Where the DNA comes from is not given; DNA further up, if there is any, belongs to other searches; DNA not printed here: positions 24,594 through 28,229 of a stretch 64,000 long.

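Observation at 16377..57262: Two adjacent giant surface-lipoprotein genes (5,956 and ~7,548 codons) fill 63% of the window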

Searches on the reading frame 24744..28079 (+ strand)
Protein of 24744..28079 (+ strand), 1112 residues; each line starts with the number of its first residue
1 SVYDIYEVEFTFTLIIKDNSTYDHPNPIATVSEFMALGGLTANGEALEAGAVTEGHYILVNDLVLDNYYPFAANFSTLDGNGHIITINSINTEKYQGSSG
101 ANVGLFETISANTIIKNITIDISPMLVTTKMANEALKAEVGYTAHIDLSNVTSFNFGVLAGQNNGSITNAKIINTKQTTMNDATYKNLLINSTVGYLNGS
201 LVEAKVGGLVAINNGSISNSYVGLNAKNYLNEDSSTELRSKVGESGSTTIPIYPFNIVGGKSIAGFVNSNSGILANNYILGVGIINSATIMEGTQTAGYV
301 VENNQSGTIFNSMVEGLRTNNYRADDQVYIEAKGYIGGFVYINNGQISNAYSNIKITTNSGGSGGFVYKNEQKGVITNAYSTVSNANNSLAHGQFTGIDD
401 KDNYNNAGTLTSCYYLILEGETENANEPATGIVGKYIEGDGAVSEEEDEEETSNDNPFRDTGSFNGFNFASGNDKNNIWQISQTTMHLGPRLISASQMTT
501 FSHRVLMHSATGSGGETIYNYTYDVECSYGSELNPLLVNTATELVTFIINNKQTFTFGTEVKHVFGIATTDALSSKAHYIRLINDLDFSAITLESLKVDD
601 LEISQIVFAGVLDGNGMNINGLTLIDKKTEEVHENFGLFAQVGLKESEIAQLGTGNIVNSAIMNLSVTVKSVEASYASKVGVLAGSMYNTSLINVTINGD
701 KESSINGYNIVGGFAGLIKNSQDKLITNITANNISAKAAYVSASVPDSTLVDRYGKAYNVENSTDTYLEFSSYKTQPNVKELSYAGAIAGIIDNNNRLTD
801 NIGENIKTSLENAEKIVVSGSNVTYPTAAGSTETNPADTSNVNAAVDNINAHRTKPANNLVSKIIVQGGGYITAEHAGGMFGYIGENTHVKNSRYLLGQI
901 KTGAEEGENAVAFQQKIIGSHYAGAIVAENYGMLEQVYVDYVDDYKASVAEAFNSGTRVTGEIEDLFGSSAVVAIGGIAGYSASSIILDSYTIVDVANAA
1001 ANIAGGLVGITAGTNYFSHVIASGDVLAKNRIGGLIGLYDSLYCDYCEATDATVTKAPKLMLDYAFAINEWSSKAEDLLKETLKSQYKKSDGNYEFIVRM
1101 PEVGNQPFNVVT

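Call 43: find_homologous_proteins(query=A3, max_evalue=1e-10)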
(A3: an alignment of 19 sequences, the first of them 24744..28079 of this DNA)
Query A3 (19 sequences) (1112 aa, profile of the alignment): 220 proteins with E <= 1e-10 among 8000 candidates; the best 120 are listed.
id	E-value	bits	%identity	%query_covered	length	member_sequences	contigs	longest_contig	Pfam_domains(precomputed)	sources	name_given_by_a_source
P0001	0.0e+0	1205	47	100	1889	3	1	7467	-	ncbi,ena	-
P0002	1.1e-137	478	28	97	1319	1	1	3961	-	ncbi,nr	ncbi:MAG: hypothetical protein IKA31_04315, partial [Clostridia bacterium]|nr:hypothetical protein [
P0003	1.4e-131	458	28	90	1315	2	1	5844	-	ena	-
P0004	2.6e-128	447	28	93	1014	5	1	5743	-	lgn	-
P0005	1.3e-91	326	28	71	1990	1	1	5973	-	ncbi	ncbi:MAG: hypothetical protein ACI4TX_04545, partial [Christensenellales bacterium]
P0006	9.2e-90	320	30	49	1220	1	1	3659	-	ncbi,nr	ncbi:MAG: hypothetical protein IJX26_00485, partial [Clostridia bacterium]|nr:hypothetical protein [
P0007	5.2e-85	304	26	84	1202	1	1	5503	-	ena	-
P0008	6.7e-71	257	24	59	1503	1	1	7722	PF07581.18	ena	-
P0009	4.5e-48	182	29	15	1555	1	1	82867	PF07581.18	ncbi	-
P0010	4.7e-44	168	25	29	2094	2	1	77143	PF07581.18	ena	-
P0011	3.0e-42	162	33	6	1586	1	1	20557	PF05342.20,PF18676.7,PF07581.18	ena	-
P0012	9.4e-42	161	28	29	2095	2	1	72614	PF07581.18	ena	-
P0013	3.5e-41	159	32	15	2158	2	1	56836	PF05342.20,PF13018.12,PF05860.20,PF18676.7,PF07581.18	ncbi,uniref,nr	ncbi:GLUG motif-containing protein [Aidingimonas lacisalsi]|uniref:GLUG motif-containing protein n=1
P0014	4.5e-40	155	37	8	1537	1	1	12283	PF05342.20,PF07581.18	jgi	jgi:hypothetical protein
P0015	5.7e-39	152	25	36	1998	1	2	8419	PF05342.20,PF18885.7,PF07523.19,PF07581.18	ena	-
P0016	6.0e-39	151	23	37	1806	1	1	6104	PF05342.20,PF07581.18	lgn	-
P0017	7.0e-38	148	33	11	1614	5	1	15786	PF13287.13,PF13290.14,PF07581.18,PF20578.5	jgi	jgi:hypothetical protein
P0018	1.0e-37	147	28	23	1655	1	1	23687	PF03793.25,PF07581.18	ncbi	ncbi:MAG: GLUG motif-containing protein [Phycisphaerales bacterium]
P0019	2.3e-37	146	33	8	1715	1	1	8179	PF05342.20,PF07581.18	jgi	-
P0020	1.5e-35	140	27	14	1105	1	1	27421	PF05342.20,PF07581.18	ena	-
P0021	1.4e-34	137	37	5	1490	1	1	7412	PF05342.20,PF07581.18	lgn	-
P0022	1.3e-33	134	27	21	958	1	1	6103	PF07581.18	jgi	-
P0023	5.0e-33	132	27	25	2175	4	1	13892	PF13018.12,PF05860.20,PF07581.18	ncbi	ncbi:MAG: GLUG motif-containing protein [Steroidobacteraceae bacterium]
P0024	1.0e-32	131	37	6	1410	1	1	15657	PF07581.18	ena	-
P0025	3.5e-32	129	25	33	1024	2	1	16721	PF03793.25,PF07581.18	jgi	-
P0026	5.6e-32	128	34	6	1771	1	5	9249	PF05342.20,PF07581.18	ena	-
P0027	1.5e-31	127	26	12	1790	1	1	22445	PF05342.20,PF07581.18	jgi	-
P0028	1.9e-31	127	26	15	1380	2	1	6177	PF07581.18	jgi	-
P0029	6.3e-31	125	30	22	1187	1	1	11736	PF05860.20,PF07581.18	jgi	jgi:filamentous hemagglutinin family protein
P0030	1.6e-30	124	33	11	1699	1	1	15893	PF05342.20,PF05860.20,PF07581.18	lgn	-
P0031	6.8e-30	121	28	21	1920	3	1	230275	PF05342.20,PF13018.12,PF05860.20,PF07581.18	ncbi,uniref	ncbi:GLUG motif-containing protein, partial [Halomonas sp. ATBC28]|uniref:GLUG motif-containing prot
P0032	1.3e-29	121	25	13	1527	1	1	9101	PF05342.20,PF07581.18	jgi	jgi:hypothetical protein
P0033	1.6e-29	120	24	17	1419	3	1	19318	PF07581.18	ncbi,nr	ncbi:MAG: hypothetical protein GX455_12510 [Phycisphaerae bacterium]|nr:hypothetical protein [Phycis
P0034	2.1e-29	120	31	16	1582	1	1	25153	PF12733.14,PF07581.18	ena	-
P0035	2.9e-29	119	28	14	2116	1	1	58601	PF05342.20,PF07581.18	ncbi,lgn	-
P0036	3.8e-29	119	32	10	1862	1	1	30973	PF05342.20,PF07581.18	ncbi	-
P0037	2.7e-27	113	27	14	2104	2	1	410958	PF13018.12,PF05860.20,PF18676.7,PF07581.18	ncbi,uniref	ncbi:GLUG motif-containing protein [Chromohalobacter sp.]|uniref:GLUG motif-containing protein n=1 T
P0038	4.0e-27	112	29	15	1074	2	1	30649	PF05342.20,PF07581.18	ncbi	-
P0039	1.6e-26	110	29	21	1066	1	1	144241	PF05342.20,PF07581.18,PF00700.28,PF00669.26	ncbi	-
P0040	4.2e-26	109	25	45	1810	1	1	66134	PF03793.25,PF07581.18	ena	-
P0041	2.3e-25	107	25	38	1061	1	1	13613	PF07581.18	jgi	jgi:hypothetical protein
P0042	2.9e-25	106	40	4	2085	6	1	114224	PF05342.20,PF13018.12,PF05860.20,PF18657.7,PF18676.7,PF07581.18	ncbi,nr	ncbi:GLUG motif-containing protein [Acinetobacter sp.]|nr:GLUG motif-containing protein [Acinetobact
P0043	3.9e-25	106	27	15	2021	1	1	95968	PF05342.20,PF03793.25,PF07581.18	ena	-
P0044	4.9e-25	105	34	11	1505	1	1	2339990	PF12733.14,PF07581.18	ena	-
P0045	7.7e-25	105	33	16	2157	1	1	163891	PF07581.18,PF00700.28,PF00669.26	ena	-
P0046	9.5e-25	104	29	15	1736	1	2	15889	PF18962.8,PF07581.18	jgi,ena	-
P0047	1.1e-24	104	30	12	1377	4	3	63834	PF07581.18,PF00395.26,PF00041.28,PF16656.12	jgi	jgi:hypothetical protein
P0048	1.1e-24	104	29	18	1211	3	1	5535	PF19190.7,PF07581.18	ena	-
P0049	1.8e-24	104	27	14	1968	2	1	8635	PF05342.20,PF07581.18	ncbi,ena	-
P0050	3.8e-24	102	36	6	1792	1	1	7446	PF05860.20,PF18657.7,PF18676.7,PF07581.18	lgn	-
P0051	5.5e-24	102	28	14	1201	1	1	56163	PF12733.14,PF07581.18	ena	-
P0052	6.7e-24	102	40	6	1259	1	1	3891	PF05342.20,PF07581.18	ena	-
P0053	9.8e-24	101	32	6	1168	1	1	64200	PF18962.8,PF18998.7,PF07581.18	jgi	jgi:hypothetical protein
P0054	1.1e-23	101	30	9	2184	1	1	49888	PF05342.20,PF13385.14,PF18962.8,PF07581.18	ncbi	ncbi:MAG: GLUG motif-containing protein [Bacteroidota bacterium]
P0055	1.2e-23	101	36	6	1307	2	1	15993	PF07581.18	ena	-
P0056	1.2e-23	101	31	12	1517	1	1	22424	PF05342.20,PF18962.8,PF07581.18,PF24908.1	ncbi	-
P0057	1.5e-23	100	27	19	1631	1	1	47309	PF07581.18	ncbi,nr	ncbi:hypothetical protein K0A97_02920, partial [Patescibacteria group bacterium]|nr:hypothetical pro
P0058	2.4e-23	100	22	48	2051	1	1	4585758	PF05342.20,PF13385.14,PF03793.25,PF07581.18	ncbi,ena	-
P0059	4.0e-23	99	27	37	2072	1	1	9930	PF05860.20,PF18676.7,PF07581.18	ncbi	-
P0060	4.2e-23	99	28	12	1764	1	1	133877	PF12733.14,PF05342.20,PF18316.8,PF07581.18,PF00395.26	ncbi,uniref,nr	ncbi:hypothetical protein GE107_19900 [Cohnella sp. CFH 77786]|uniref:GLUG motif-containing protein 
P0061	4.6e-23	99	28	19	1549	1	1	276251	PF13018.12,PF05860.20,PF18676.7,PF07581.18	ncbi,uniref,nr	ncbi:MAG: filamentous hemagglutinin N-terminal domain-containing protein [Candidatus Accumulibacter 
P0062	7.0e-23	98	27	15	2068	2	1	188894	PF05342.20,PF05860.20,PF18676.7,PF07581.18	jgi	jgi:filamentous hemagglutinin family protein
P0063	9.8e-23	98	31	17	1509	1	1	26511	PF12733.14,PF07581.18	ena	-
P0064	1.3e-22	97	28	19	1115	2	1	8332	PF13018.12,PF05860.20,PF07581.18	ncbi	-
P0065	6.2e-22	95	28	12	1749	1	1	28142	PF03793.25,PF07581.18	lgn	-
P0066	6.3e-22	95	29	10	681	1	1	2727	PF07581.18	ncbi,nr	ncbi:MAG: hypothetical protein KAJ33_07085, partial [Thermoplasmata archaeon]|nr:hypothetical protei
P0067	2.4e-21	93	26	16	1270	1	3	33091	PF07581.18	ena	-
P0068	2.7e-21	93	31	11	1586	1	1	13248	PF05342.20,PF07581.18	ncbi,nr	ncbi:MAG: GLUG motif-containing protein, partial [Candidatus Omnitrophica bacterium]|nr:GLUG motif-c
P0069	7.5e-21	92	24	51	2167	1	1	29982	PF09479.17,PF13306.13,PF07581.18,PF00395.26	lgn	-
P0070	2.9e-20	90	24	15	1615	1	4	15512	PF05342.20,PF07581.18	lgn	-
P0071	4.9e-20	89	24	19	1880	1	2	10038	PF00404.25,PF21461.4,PF00963.25,PF07581.18,PF02368.25,PF26918.1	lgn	-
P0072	7.3e-20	88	28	10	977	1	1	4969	PF07581.18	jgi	jgi:hypothetical protein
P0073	7.6e-20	88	24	21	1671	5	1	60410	PF07581.18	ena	-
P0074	1.0e-19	88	35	5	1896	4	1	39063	PF07581.18,PF12810.14,PF14873.12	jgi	-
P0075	1.1e-19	88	45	5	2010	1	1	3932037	PF05342.20,PF18962.8,PF07581.18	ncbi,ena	-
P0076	1.4e-19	87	29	14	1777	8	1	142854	PF09479.17,PF18998.7,PF07581.18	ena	-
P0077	1.5e-19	87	26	11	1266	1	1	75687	PF07581.18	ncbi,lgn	-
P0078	2.3e-19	87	33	7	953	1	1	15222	PF07581.18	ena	-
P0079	3.5e-19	86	30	14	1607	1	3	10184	PF13018.12,PF05860.20,PF07581.18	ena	-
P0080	4.1e-19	86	34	7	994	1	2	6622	PF05342.20,PF22352.3,PF00801.27,PF07581.18,PF18911.7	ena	-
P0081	5.3e-19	85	34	14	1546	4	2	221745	PF07581.18,PF00700.28,PF00669.26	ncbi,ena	-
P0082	6.4e-19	85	26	15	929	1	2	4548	PF07581.18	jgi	-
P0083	7.7e-19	85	28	14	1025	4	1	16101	PF07581.18,PF02368.25,PF26918.1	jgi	jgi:hypothetical protein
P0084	1.3e-18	84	29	28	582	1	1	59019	PF07581.18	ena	-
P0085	1.3e-18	84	29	16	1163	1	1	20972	PF05342.20,PF18962.8,PF07581.18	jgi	-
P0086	1.8e-18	84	40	6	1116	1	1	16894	PF07581.18,PF00395.26,PF00041.28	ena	-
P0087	2.5e-18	83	33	10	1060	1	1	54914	PF05342.20,PF07581.18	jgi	jgi:hypothetical protein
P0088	3.2e-18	83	34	14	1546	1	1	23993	PF07581.18,PF00700.28,PF00669.26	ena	-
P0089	3.4e-18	83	38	6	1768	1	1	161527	PF05342.20,PF07581.18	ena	-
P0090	5.0e-18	82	28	31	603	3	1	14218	PF07581.18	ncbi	-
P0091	5.1e-18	82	29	14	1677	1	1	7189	PF00404.25,PF07581.18,PF22359.3,PF02368.25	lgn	-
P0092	7.3e-18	82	25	51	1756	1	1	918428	PF05342.20,PF07581.18,PF00041.28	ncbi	ncbi:MAG: beta strand repeat-containing protein [Lentimicrobium sp.]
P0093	1.0e-17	81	24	25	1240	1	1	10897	PF09479.17,PF18998.7,PF07581.18,PF00395.26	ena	-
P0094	1.2e-17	81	26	16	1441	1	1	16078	PF18962.8,PF07581.18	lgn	-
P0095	1.3e-17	81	27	23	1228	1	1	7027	PF12796.14,PF07581.18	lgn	-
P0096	1.8e-17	80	32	10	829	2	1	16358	PF07581.18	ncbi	-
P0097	1.9e-17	80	25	28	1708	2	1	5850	PF07705.18,PF07581.18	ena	-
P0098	2.1e-17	80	28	13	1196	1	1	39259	PF18962.8,PF18998.7,PF07581.18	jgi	jgi:hypothetical protein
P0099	2.3e-17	80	27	37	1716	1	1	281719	PF05860.20,PF18676.7,PF07581.18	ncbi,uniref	ncbi:MBG domain-containing protein (plasmid) [Azospirillum sp. A26]|uniref:beta strand repeat-contai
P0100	2.5e-17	80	29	11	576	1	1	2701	PF07581.18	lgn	-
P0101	2.8e-17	80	29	14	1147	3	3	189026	PF05342.20,PF07581.18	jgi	-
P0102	3.9e-17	79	31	13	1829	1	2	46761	PF05342.20,PF07581.18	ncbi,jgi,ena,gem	-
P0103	9.5e-17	78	25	36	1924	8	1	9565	PF05342.20,PF07581.18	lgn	-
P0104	1.0e-16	78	35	6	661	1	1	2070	PF13205.13,PF07581.18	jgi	-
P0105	1.1e-16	78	28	21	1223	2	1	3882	PF07581.18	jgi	-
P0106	1.2e-16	78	30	13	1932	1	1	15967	PF13018.12,PF05860.20,PF07581.18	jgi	jgi:trimeric autotransporter adhesin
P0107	2.2e-16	77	29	9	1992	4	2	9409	PF07581.18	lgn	-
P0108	3.3e-16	76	30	16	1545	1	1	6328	PF13018.12,PF05860.20,PF18657.7,PF18676.7,PF07581.18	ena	-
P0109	3.5e-16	76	23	12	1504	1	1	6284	PF05342.20,PF07581.18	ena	-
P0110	3.7e-16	76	28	8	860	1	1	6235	PF07581.18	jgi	-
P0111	4.8e-16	76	26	28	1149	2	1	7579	PF13018.12,PF05860.20,PF07581.18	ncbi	-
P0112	4.8e-16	76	31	11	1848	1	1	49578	PF13018.12,PF07581.18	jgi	jgi:filamentous hemagglutinin family protein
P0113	6.4e-16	75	39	5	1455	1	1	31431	PF05342.20,PF07581.18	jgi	jgi:hypothetical protein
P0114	7.7e-16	75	27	22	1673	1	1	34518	PF13018.12,PF05860.20,PF18676.7,PF07581.18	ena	-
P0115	1.1e-15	74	27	27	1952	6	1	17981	PF05860.20,PF18676.7,PF07581.18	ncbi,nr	ncbi:MAG: filamentous hemagglutinin N-terminal domain-containing protein [Methylocystis sp.]|nr:fila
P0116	1.6e-15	74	27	26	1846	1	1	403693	PF07581.18,PF00700.28,PF00669.26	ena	-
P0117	1.7e-15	74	30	14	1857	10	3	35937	PF07581.18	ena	-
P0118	1.9e-15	74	28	14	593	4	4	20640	PF07581.18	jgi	jgi:hypothetical protein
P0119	2.1e-15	74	45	4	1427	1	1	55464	PF17963.8,PF18962.8,PF07581.18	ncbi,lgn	-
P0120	2.4e-15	73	35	8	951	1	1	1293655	PF07581.18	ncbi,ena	-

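Call 54: search_solved_structures(query=A3, max_evalue=1)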
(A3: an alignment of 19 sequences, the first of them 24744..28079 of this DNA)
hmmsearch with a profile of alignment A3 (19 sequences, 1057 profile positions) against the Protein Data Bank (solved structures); distinct sequences matched with E-value up to 1: 0.

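Call 72: predict_structure(alignment_id=A4)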
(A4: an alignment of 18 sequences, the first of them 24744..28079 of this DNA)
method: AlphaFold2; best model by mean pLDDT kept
length: 1112 residues; sequences in the alignment: 18
mean_pLDDT: 71.0   pTM: 0.78
mean pLDDT of the five models: 71.0, 70.5, 70.1, 68.9, 66.5
residues with pLDDT >= 90: 270; 70-90: 392; 50-70: 194; < 50: 256
segments of 3 or more residues with pLDDT < 50: 1-17, 130-144, 178-181, 231-251, 319-322, 324-327, 438-454, 471-473, 502-505, 511-513, 572-575, 741-780, 798-857, 902-911, 960-962, 1041-1058, 1088-1112
pLDDT, mean of each block of 10 residues (from residue 1): 44 49 82 87 69 78 90 91 88 85 94 91 73 39 64 91 95 69 58 56 88 96 74 38 33 70 94 94 79 86 96 73 50 86 95 82 91 93 76 88 91 82 83 65 43 58 67 60 61 74 50 55 62 81 85 85 79 59 88 55 83 91 79 83 89 70 92 86 92 89 82 92 82 87 41 35 30 34 87 67 36 31 32 37 44 46 85 91 87 81 45 74 91 88 71 59 61 83 83 84 85 74 80 76 30 38 64 63 56 37 29 34
secondary structure, 60 per line:
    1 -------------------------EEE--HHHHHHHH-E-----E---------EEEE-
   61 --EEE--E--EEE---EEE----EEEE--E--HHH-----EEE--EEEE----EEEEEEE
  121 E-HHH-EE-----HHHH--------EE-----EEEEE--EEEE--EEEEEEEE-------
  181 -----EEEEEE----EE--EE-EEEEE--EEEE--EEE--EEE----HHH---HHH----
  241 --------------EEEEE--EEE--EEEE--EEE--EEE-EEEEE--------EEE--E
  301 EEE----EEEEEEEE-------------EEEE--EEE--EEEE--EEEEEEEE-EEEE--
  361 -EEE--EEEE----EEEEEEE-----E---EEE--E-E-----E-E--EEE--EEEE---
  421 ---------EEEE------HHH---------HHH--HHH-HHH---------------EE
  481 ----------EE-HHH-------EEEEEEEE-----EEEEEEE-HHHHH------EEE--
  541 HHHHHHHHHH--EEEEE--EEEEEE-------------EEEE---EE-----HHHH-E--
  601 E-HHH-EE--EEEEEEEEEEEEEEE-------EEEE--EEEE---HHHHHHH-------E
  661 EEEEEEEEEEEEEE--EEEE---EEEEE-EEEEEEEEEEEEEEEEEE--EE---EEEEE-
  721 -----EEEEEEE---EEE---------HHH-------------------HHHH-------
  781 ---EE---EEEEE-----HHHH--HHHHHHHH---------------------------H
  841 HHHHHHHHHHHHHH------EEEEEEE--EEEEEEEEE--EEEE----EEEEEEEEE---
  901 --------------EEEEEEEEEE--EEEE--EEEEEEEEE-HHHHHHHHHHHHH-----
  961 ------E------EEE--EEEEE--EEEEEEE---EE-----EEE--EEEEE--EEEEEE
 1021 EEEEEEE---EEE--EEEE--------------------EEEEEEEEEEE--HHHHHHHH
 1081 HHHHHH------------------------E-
elements in order (helices of 4 or more, strands of 3 or more residues): E26-28 H31-38 E56-59 E63-65 E71-73 E77-79 E84-87 E101-103 E106-109 E114-121 H134-137 E153-157 E160-163 E166-173 E186-191 E203-207 E210-213 E216-218 E221-223 E255-259 E262-264 E267-270 E273-275 E278-280 E282-286 E295-297 E300-303 E308-315 E329-332 E335-337 E340-343 E346-353 E355-358 E362-364 E367-370 E375-381 E391-393 E409-411 E414-417 E430-433 E504-511 E517-523 H525-529 E536-538 H541-550 E553-557 E560-565 E579-582 H593-596 E611-625 E633-636 E639-642 H646-652 E660-674 E677-680 E684-688 E690-707 E715-719 E726-732 E736-738 H770-773 E789-793 H799-802 H805-812 H840-854 E861-867 E870-878 E881-884 E889-897 E915-924 E927-930 E933-941 H943-955 E974-976 E979-983 E986-992 E1003-1005 E1008-1012 E1015-1027 E1031-1033 E1036-1039 E1060-1070 H1073-1086
